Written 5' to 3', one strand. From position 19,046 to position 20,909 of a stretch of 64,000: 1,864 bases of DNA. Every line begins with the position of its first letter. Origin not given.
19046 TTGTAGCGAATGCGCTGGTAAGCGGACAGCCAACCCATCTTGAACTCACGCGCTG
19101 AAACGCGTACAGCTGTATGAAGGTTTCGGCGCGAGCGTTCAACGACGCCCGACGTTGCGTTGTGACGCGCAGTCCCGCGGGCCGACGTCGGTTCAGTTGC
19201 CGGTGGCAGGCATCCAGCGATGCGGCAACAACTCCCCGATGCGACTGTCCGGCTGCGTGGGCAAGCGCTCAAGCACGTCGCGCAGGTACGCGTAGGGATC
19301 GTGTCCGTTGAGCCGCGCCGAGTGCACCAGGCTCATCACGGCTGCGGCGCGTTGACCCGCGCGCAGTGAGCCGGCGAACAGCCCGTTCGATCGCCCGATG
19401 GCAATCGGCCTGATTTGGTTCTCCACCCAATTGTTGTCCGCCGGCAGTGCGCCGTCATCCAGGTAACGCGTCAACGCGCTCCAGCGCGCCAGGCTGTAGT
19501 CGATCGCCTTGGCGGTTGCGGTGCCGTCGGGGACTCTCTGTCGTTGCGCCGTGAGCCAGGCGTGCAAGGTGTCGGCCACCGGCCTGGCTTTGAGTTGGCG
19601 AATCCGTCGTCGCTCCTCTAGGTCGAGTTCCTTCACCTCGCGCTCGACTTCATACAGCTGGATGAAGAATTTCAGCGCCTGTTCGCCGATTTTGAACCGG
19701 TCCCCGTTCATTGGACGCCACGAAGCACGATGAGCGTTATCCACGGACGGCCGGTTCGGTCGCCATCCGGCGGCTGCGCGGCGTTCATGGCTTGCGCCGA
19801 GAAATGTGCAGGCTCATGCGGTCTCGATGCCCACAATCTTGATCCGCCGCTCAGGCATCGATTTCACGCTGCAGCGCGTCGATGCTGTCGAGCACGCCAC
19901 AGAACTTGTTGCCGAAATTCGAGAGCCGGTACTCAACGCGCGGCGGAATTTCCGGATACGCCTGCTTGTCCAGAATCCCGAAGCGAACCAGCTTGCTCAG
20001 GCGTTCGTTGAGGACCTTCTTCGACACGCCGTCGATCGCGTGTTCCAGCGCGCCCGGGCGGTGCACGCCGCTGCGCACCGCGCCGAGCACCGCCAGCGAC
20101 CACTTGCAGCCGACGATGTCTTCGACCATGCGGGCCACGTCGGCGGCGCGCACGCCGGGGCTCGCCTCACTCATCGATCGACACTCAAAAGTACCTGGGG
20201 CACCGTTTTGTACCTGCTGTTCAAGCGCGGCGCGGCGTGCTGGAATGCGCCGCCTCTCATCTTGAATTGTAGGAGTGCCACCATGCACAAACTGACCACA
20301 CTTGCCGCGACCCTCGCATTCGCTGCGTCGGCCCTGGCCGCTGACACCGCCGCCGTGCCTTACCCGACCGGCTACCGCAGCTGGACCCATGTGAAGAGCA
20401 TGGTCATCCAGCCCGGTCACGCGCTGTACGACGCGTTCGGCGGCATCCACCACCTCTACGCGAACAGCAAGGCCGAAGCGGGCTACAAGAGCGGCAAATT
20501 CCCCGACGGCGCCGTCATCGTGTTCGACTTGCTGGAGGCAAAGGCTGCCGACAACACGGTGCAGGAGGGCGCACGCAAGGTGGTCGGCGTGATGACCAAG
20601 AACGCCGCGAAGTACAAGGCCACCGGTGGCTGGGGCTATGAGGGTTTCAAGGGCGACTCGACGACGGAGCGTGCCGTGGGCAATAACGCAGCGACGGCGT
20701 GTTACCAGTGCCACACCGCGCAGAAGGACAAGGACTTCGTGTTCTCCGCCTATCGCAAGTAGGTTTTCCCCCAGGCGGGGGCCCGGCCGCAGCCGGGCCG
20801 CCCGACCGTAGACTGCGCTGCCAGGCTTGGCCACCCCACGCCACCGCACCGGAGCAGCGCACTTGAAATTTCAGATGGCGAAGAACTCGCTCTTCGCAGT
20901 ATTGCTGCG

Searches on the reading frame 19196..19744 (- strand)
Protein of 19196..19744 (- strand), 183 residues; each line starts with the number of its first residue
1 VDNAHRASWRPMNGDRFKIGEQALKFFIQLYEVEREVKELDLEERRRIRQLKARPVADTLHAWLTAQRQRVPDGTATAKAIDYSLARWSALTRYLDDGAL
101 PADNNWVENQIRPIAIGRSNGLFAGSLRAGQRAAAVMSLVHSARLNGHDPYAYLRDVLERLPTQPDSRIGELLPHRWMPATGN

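Call 80: search_protein_families(library=pfam, proteins=[window:19196-19744:-], max_evalue=0.0001)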
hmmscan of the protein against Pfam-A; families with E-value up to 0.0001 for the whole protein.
window:19196-19744:- (183 aa): 2 families
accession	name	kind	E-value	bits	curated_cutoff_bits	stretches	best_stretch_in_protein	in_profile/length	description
PF03050.20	DDE_Tnp_IS66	-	1.8e-32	113.3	23.1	1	21-131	173-283/284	Transposase IS66 family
PF13817.11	DDE_Tnp_IS66_C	-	2.6e-17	63.1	30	1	138-175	1-39/39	IS66 C-terminal element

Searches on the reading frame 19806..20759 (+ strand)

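Call 80: search_protein_families(library=pfam, proteins=[window:19806-20759:+], max_evalue=0.0001)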
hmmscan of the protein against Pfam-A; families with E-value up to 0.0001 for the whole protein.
window:19806-20759:+ (318 aa): 1 family
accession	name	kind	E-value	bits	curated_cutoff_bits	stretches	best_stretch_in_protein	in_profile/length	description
PF16694.10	Cytochrome_P460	-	1.7e-32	112.9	27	1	187-314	1-125/125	Cytochrome P460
